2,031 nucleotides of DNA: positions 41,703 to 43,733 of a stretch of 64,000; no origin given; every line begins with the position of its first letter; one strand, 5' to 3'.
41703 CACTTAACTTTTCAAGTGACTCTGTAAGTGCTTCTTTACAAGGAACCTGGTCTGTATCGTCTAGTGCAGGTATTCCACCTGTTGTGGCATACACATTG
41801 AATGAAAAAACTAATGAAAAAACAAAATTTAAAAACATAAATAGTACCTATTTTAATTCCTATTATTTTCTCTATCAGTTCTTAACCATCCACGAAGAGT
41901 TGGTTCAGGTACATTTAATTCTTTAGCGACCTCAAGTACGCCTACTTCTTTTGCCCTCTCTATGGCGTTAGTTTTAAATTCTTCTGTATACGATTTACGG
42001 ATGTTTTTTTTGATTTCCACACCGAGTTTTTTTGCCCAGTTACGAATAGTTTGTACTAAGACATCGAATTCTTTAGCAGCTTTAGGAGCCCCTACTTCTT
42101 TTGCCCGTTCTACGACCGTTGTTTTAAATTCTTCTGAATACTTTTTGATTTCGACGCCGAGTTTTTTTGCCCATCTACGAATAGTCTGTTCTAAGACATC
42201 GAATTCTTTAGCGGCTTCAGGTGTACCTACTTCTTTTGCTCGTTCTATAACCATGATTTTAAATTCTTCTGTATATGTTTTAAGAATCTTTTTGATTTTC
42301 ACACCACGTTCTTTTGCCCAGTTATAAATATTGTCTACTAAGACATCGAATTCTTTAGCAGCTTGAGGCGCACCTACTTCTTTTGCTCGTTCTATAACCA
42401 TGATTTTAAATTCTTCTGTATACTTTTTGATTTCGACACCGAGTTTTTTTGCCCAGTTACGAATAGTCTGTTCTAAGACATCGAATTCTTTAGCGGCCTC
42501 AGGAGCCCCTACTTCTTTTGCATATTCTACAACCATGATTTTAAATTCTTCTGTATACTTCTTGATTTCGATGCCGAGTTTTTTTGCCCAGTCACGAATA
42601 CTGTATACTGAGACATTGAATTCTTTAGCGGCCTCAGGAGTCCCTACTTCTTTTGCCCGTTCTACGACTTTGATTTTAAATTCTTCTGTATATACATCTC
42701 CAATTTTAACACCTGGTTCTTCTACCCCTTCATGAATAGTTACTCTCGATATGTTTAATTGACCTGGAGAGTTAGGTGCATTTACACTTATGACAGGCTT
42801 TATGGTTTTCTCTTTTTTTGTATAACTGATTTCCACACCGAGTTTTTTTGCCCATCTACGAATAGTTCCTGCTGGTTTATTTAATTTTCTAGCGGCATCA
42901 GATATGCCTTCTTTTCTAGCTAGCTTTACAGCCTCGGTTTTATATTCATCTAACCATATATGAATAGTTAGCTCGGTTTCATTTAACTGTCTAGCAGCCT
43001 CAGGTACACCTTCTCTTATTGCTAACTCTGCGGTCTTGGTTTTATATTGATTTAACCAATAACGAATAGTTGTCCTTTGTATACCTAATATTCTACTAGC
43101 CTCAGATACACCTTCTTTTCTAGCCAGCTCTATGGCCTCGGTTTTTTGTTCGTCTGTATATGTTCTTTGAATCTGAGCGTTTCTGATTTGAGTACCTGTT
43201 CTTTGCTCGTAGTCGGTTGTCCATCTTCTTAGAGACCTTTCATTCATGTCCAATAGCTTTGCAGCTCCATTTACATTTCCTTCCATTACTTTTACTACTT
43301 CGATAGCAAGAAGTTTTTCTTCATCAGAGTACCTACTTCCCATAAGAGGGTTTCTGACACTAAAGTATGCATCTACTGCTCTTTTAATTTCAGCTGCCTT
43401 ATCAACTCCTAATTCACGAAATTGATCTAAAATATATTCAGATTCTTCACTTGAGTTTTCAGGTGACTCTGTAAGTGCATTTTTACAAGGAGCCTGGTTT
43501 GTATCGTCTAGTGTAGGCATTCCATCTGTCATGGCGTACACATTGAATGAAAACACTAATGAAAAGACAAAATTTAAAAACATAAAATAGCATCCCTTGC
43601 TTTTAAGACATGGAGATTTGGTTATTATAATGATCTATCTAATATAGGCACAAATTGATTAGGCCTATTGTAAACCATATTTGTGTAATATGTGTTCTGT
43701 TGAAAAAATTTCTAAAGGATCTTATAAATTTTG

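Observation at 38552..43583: Three tandem paralogues encode signal-peptide proteins built from 9-10 transposase-type HTH modules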

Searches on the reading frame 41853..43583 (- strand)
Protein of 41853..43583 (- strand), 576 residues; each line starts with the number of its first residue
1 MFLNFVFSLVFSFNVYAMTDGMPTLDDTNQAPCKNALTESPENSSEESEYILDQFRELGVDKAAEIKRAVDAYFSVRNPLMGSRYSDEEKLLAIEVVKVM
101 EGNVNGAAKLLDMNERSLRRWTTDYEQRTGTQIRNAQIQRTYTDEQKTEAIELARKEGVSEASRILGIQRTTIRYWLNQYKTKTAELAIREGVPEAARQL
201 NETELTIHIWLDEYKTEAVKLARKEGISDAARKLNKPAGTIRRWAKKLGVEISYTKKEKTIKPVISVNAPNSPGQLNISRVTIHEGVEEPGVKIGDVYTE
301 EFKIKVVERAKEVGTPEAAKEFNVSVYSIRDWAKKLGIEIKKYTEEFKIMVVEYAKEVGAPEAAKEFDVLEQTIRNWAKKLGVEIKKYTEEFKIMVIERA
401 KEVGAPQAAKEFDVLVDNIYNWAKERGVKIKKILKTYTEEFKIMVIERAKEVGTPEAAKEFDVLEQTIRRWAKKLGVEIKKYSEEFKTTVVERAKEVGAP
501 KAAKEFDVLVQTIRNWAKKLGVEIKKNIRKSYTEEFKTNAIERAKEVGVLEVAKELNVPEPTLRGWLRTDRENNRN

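Call 3: search_protein_families(library=pfam, proteins=[window:41853-43583:-], max_evalue=1)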
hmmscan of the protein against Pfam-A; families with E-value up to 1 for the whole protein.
window:41853-43583:- (576 aa): 47 families (the best 25 are shown)
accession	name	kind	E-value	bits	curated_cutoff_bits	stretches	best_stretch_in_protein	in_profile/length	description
PF01527.26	HTH_Tnp_1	-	1.8e-40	137.5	24.1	9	140-190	5-57/75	Transposase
PF09607.16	BrkDBD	-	5.4e-31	106.8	23.4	5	342-379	5-47/58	Brinker DNA-binding domain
PF13384.12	HTH_23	-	9.7e-29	98.8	24.6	5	144-182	4-43/50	Homeodomain-like domain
PF13518.12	HTH_28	-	1.8e-27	95.5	25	5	147-182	2-38/52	Helix-turn-helix domain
PF13411.12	MerR_1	-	4e-23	81.7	21.6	3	159-180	3-24/69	MerR HTH family regulatory protein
PF00376.29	MerR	-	1.1e-22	79.9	28.2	1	159-177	2-20/38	MerR family regulatory protein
PF13551.12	HTH_29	-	3.3e-20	72.4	28.1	2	153-185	8-41/64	Winged helix-turn helix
PF13542.12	HTH_Tnp_ISL3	-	9e-17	60.7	27.4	1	530-568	10-48/51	Helix-turn-helix domain of transposase family ISL3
PF12728.13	HTH_17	-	1.5e-16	60.8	27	1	159-179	4-24/51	Helix-turn-helix domain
PF04218.19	CENP-B_N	-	8.6e-16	57.8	21.2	2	551-568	27-44/53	CENP-B N-terminal DNA-binding domain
PF21321.3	HTH_66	-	8.5e-15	55.4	24.3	1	228-287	6-64/83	Putative DNA-binding HTH domain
PF23359.1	Lsr2_DNA-bd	-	1.6e-09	37.4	26.9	0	240-253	8-21/37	Lsr2 DNA-binding domain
PF02954.25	HTH_8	-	4.2e-08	33.2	22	2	159-180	21-42/42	Bacterial regulatory protein, Fis family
PF01418.23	HTH_6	-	9.4e-08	32.4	28.3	0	449-477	32-60/77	Helix-turn-helix domain, rpiR family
PF07453.19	NUMOD1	-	1.6e-07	31.8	22.8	0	158-175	18-35/37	NUMOD1 domain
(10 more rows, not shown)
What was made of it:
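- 41853..43583 (-): Paralogue 3 (576 aa): signal peptide, Cys-motif leader, 4 short and 6 long HTH_Tnp_1 modules. HTH_Tnp_1 E 1.8e-40 with 9 stretches (call 3).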

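Call 4: search_protein_families(library=ncbifam, proteins=[window:41853-43583:-], max_evalue=1)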
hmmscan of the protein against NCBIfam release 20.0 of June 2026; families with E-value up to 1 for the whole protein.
window:41853-43583:- (576 aa): 21 families
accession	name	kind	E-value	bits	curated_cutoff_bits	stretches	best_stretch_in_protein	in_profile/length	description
NF033516.0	transpos_IS3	equivalog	1.1e-15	57.7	160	3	145-188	1-47/369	IS3 family transposase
NF047595.1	IS66_ISRel24_TnpA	equivalog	6.4e-14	52.5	74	1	140-184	3-47/113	IS66-like element accessory protein TnpA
NF033577.2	transpos_IS481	equivalog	1.2e-10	41.4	224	2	147-260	2-117/284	IS481 family transposase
NF046037.1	carphisopro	domain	2.6e-08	33.9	38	1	226-246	10-30/54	carph-isopro domain-containing protein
TIGR01764.1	excise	domain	7.5e-08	32.6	28.8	0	159-178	4-23/49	excisionase family DNA-binding protein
NF033545.0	transpos_IS630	equivalog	1.2e-07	31.5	100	1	156-252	12-112/299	IS630 family transposase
NF050017.1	TransRegFevR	equivalog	1.4e-07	31.7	180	0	221-259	27-67/109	transcriptional regulator FevR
NF009648.0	PRK13182.1-4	equivalog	7.3e-06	26.1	170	0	454-481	3-30/184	chromosome-anchoring protein RacA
NF050807.1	TransRegFlbDCaul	equivalog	0.00019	20.4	750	1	63-137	376-449/454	sigma-54-dependent transcriptional regulator FlbD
NF001220.0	PRK00194.1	equivalog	0.00074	19.8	74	1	416-485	17-82/90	ACT domain-containing protein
NF033787.1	HTH_BldC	subfamily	0.0008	19.2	77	0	456-474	7-25/49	BldC family transcriptional regulator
NF011982.0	PRK15446.1-3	equivalog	0.0028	16.6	684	0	474-521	200-245/377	alpha-D-ribose 1-methylphosphonate 5-triphosphate diphosphatase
NF012026.0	PRK15482.1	equivalog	0.0032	17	408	0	306-355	28-75/285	HTH-type transcriptional regulator MurR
NF001659.0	PRK00430.1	equivalog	0.0041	17.8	99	0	160-181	75-96/98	DNA-binding transcriptional regulator Fis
NF009167.0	PRK12514.1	equivalog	0.0088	16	265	0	539-569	137-169/180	RNA polymerase sigma factor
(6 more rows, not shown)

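Call 5: find_homologous_proteins(query=window:41853-43583:-)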
Query window:41853-43583:- (576 aa): 2 proteins with E <= 0.001 among 8000 candidates.
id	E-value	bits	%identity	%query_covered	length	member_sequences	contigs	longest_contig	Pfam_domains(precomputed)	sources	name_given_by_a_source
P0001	8.3e-258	874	71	91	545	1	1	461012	PF12728.14,PF00376.30,PF13411.13,PF13384.13,PF09607.17,PF13551.13,PF01527.27,PF13518.13,PF13542.13,PF04218.20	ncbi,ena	-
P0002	3.8e-218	743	69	88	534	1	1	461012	PF00376.30,PF13411.13,PF13384.13,PF09607.17,PF13518.13,PF12728.14,PF21321.4,PF13551.13,PF22798.3,PF01527.27,PF13542.13,PF23359.2,PF01206.23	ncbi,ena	-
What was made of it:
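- Tried and rejected: Word-based protein search (call 5).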

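Call 9: find_encoding_contigs(protein=P0001, flank=10000, max_places=4)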
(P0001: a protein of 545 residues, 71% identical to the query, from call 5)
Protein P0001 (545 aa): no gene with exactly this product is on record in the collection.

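Call 19: find_related_loci(query=A1, collection=genome_contigs, flank=10000)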
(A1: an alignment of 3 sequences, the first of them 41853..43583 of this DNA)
Query A1 (576 aa) in genome_contigs; peptide patterns used: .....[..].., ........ (x = any residue, [..] = any of these).
165 stretches matched a pattern, but none encodes a relative of the query by tblastn (E <= 1e-3).
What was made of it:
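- Tried and rejected: First genome_contigs scan with the trio (call 19).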

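Call 20: search_protein_representatives(protein=window:41853-43583:-)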
Query: 576 residues. Proteins with E-value up to 0.001 (for the whole library): 419; up to 1e-10: 108; up to 1e-30: 8. The best 150 are listed.
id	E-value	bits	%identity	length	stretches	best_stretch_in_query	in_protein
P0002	1.2e-218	743.4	72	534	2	1-344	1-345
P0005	1.1e-58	215.6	36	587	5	384-567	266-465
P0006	1.0e-35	139.7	35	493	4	3-185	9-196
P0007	2.1e-34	135.4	36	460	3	296-523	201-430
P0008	1.0e-32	129.8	34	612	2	298-523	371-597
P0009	1.5e-32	129.2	38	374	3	83-187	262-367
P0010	4.4e-32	127.7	36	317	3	8-182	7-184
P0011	1.5e-31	125.9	28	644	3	295-573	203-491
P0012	2.9e-30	121.7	33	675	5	388-575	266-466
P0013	8.3e-30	120.2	39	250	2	1-184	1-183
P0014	1.5e-29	119.4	41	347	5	84-158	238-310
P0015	3.3e-29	118.2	29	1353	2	387-569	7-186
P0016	1.8e-27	112.5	33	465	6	86-245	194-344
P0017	3.0e-27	111.8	32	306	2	387-567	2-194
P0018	3.1e-26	108.4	33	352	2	295-563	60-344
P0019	4.5e-26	107.9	38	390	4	85-182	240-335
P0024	3.3e-24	101.7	32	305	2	342-478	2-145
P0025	2.4e-23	98.9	33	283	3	32-184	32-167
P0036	5.8e-19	84.4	41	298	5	81-138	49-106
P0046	2.9e-16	75.5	35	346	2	50-184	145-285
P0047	3.1e-16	75.4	35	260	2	84-192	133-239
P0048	4.0e-16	75.1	32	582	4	454-573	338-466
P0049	4.5e-16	74.9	34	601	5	483-574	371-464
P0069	3.0e-14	68.9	32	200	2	436-527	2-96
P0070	3.2e-14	68.8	34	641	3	86-191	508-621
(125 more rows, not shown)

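Call 23: find_encoding_contigs(protein=P0013, flank=8000, max_places=4)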
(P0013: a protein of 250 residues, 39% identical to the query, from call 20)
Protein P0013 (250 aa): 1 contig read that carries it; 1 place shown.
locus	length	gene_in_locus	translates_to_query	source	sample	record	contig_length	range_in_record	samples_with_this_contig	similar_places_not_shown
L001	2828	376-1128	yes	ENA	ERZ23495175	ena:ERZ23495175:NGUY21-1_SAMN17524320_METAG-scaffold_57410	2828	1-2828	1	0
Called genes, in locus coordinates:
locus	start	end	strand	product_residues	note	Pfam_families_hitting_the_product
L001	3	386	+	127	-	?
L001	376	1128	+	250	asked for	PF13384:HTH_23 (faint), PF00126:HTH_1 (faint), PF06322:Phage_NinH (faint), PF13556:HTH_30 (faint), PF02954:HTH_8 (faint), PF01527:HTH_Tnp_1, PF13518:HTH_28 (weak), PF01527:HTH_Tnp_1 (weak), +1 more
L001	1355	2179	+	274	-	PF13857:Ank_5 (faint), PF13606:Ank_3 (faint), PF00023:Ank (faint), PF12796:Ank_2, PF13637:Ank_4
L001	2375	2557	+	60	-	PF01527:HTH_Tnp_1, PF13384:HTH_23, PF13518:HTH_28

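Call 24: find_encoding_contigs(protein=P0010, flank=10000, max_places=3)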
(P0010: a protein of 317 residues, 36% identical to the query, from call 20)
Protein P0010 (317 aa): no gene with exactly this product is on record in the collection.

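Call 25: find_encoding_contigs(protein=P0006, flank=10000, max_places=3)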
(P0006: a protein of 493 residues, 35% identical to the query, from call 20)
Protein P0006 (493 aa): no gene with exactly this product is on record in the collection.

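Call 26: find_encoding_contigs(protein=P0005, flank=10000, max_places=3)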
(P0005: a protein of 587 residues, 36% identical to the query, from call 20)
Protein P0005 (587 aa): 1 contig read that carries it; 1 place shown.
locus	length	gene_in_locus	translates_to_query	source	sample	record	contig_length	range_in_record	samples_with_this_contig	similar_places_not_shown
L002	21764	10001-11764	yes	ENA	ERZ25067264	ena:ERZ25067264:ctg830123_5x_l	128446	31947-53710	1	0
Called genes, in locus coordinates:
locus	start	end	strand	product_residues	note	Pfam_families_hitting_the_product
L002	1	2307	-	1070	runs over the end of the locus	PF03816:LytR_cpsA_psr (faint), PF10869:DUF2666 (faint), PF17774:YlmH_RBD (faint), PF00157:Pou (faint), PF11333:DUF3135 (faint)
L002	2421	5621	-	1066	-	PF17774:YlmH_RBD (faint), PF03816:LytR_cpsA_psr (faint), PF11333:DUF3135 (faint)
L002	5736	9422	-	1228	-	PF08986:DUF1889 (faint), PF17774:YlmH_RBD (faint), PF03816:LytR_cpsA_psr (faint), PF11333:DUF3135 (faint), PF00157:Pou (faint)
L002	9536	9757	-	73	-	-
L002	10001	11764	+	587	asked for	PF04218:CENP-B_N (faint), PF13384:HTH_23 (faint), PF13411:MerR_1 (faint), PF13542:HTH_Tnp_ISL3 (faint), PF00126:HTH_1 (faint), PF00376:MerR (faint), PF02954:HTH_8 (faint), PF01527:HTH_Tnp_1, +15 more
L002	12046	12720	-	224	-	PF04127:DFP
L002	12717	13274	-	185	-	PF02441:Flavoprotein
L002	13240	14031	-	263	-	PF02569:Pantoate_ligase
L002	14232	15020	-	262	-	PF02548:Pantoate_transf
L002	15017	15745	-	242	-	PF10728:DUF2520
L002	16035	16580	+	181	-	-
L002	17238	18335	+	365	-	-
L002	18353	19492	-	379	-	-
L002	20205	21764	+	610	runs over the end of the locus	PF25058:ARM_TT21 (faint), PF12895:ANAPC3 (faint), PF23914:TPR_CcmH_CycH (weak), PF25062:ARM_TT21_N (faint), PF25063:ARM_TT21_C (weak), PF13424:TPR_12 (faint), PF23914:TPR_CcmH_CycH (weak), PF14559:TPR_19, +18 more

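Call 41: search_protein_families(library=pfam, proteins=[P0012, P0049], max_evalue=0.001)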
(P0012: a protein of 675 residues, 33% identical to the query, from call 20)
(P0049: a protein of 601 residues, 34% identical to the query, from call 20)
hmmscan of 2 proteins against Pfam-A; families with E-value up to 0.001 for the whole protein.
P0012 (675 aa): 19 families
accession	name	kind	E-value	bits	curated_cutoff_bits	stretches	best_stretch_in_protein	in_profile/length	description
PF01527.26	HTH_Tnp_1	-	8.6e-42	141.7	24.1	2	210-261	1-55/75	Transposase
PF13384.12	HTH_23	-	1.2e-25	89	24.6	0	325-354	9-39/50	Homeodomain-like domain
PF13518.12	HTH_28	-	2.1e-19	69.7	25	0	635-673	2-39/52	Helix-turn-helix domain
PF12796.13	Ank_2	-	9.7e-10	39.3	27.3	1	55-143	4-88/90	Ankyrin repeats (3 copies)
PF13637.12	Ank_4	-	2.8e-08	34.3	22.7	1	81-124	1-43/50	Ankyrin repeats (many copies)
PF02796.21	HTH_7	-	7.1e-08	32.9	23.8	0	314-347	2-36/45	Helix-turn-helix domain of resolvase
PF13551.12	HTH_29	-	1.5e-07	31.9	28.1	0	276-312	7-46/64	Winged helix-turn helix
PF13542.12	HTH_Tnp_ISL3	-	2.6e-07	30.4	27.4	0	318-345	12-39/51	Helix-turn-helix domain of transposase family ISL3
PF13606.12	Ank_3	-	2.8e-06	27.6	22.3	0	111-142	2-29/30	Ankyrin repeat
PF00023.36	Ank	-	3.4e-06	27.5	21.1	0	110-146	1-33/33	Ankyrin repeat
PF04218.19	CENP-B_N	-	9.1e-06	25.7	21.2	0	322-357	11-47/53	CENP-B N-terminal DNA-binding domain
PF14493.12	HTH_40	-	1.3e-05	25.9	27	0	234-283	16-66/89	Helix-turn-helix domain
PF11268.13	DUF3071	-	8.2e-05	23.2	26.9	0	567-628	22-86/168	Protein of unknown function (DUF3071)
PF06056.18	Terminase_5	-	8.8e-05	22.8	20.3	0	235-263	18-46/58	Putative ATPase subunit of terminase (gpP-like)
PF07022.19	Phage_CI_repr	-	0.0002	22.1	22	0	277-305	6-37/65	Bacteriophage CI repressor helix-turn-helix domain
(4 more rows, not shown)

P0049 (601 aa): 19 families
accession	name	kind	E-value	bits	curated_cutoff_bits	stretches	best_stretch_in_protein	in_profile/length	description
PF01527.26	HTH_Tnp_1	-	4.8e-34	116.9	24.1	3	417-467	2-55/75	Transposase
PF13384.12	HTH_23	-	9.7e-23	79.8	24.6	2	423-463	3-44/50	Homeodomain-like domain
PF13518.12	HTH_28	-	2.5e-13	50.3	25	1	426-463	1-39/52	Helix-turn-helix domain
PF12728.13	HTH_17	-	4e-12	46.6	27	0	183-200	5-22/51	Helix-turn-helix domain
PF13551.12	HTH_29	-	6.2e-11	42.7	28.1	0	479-516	1-40/64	Winged helix-turn helix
PF06056.18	Terminase_5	-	4.6e-08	33.3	20.3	0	439-480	16-56/58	Putative ATPase subunit of terminase (gpP-like)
PF21321.3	HTH_66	-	8e-08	33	24.3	0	388-411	6-29/83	Putative DNA-binding HTH domain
PF00376.29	MerR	-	1e-07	32.1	28.2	0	387-407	2-22/38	MerR family regulatory protein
PF13542.12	HTH_Tnp_ISL3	-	3.5e-07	30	27.4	0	417-460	7-50/51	Helix-turn-helix domain of transposase family ISL3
PF05225.22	HTH_psq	-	6.7e-07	29.4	20.4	0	325-352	15-41/45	helix-turn-helix, Psq domain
PF13411.12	MerR_1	-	8.2e-07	29.5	21.6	0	438-460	2-24/69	MerR HTH family regulatory protein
PF02954.25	HTH_8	-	2.3e-06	27.7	22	0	439-460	21-42/42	Bacterial regulatory protein, Fis family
PF08281.18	Sigma70_r4_2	-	8.3e-06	25.8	25.7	0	435-459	25-49/54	Sigma-70, region 4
PF02042.20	RWP-RK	-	1.9e-05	24.9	29.3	0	437-459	13-35/49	RWP-RK domain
PF12796.13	Ank_2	-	9.1e-05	23.4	27.3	1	60-142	16-88/90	Ankyrin repeats (3 copies)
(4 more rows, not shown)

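Call 45: find_related_loci(query=A3, collection=genome_contigs, flank=10000)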
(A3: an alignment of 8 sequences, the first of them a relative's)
Query A3 (422 aa) in genome_contigs; peptide patterns used: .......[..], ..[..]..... (x = any residue, [..] = any of these).
600 stretches matched a pattern (row limit reached: there are more); 588 encode a relative of the query (tblastn E <= 1e-3); the best 80 are kept; 80 distinct loci.
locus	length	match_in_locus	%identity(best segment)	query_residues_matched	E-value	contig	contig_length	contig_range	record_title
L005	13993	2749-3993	49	5-419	5e-134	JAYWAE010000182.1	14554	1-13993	MAG: Pseudobdellovibrionaceae bacterium isolate GL92_UP_concoct_173 GL92_UP_concoct_173_181, whole genome shotgun sequen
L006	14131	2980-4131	51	5-385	2e-131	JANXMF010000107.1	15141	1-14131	MAG: Pseudobdellovibrionaceae bacterium isolate 336R_concoct_85_sub 336R_k141_1907279, whole genome shotgun sequence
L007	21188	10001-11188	53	5-387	7e-131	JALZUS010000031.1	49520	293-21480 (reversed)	MAG: Bdellovibrionales bacterium isolate g2_MAG_00005 g2_MAG_00005_000000000031, whole genome shotgun sequence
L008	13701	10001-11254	48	5-417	9e-131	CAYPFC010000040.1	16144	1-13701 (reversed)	MAG TPA_asm: uncultured Pseudobdellovibrionaceae bacterium isolate binchicken_co179_51 genome assembly, contig: NODE_721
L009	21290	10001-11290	50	1-406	6e-128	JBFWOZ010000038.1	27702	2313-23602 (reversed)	MAG: Bdellovibrionales bacterium isolate CA_2019_TPBF_148 NODE_8826_length_27702_cov_5.096210_TPBF, whole genome shotgun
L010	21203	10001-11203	50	1-386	8e-127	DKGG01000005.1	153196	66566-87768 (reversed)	MAG TPA_asm: Bdellovibrionaceae bacterium UBA6776 UBA6776_contig_5012, whole genome shotgun sequence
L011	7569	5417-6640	48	5-403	2e-125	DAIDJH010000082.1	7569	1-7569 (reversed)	MAG TPA_asm: Bdellovibrionales bacterium isolate clean380 NODE_82_length_7569_cov_3.428190, whole genome shotgun sequenc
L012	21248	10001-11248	49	1-404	2e-124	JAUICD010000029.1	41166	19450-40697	MAG: Bdellovibrionia bacterium isolate 7_bin.11 NODE_1207_length_41166_cov_1.236263, whole genome shotgun sequence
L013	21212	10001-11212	49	1-387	7e-122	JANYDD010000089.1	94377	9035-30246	MAG: Bdellovibrio sp. isolate 336R_metabinner_40 336R_k141_2532740, whole genome shotgun sequence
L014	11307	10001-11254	48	1-387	1e-120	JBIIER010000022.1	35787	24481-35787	MAG: Pseudobdellovibrionaceae bacterium isolate ME2000-10-10pf_3300042337_group1_bin59 Rohwer_bin1127_scaffold_404_c1, w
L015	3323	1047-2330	48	2-421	1e-123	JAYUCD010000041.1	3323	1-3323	MAG: Bdellovibrio sp. isolate GFS_6865 GFS_6865_40, whole genome shotgun sequence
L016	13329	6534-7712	49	5-386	1e-117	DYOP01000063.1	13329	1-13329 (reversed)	MAG TPA_asm: Bdellovibrio sp. isolate SulCav_GS09_5_38_36 SulCav_GS09_5_7650_length_13329_cov_21_641480, whole genome sh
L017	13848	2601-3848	46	5-386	3e-117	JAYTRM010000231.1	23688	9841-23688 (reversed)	MAG: Bdellovibrionales bacterium isolate GFS_4791 GFS_4791_230, whole genome shotgun sequence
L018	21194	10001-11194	46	6-386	8e-115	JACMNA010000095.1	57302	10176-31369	MAG: Bdellovibrio sp. isolate LF-bin-127 FL-bin-127-contig-k141_1463700, whole genome shotgun sequence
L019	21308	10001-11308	44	6-417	4e-113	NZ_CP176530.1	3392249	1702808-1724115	Pseudobdellovibrio sp. HCB154 chromosome, complete genome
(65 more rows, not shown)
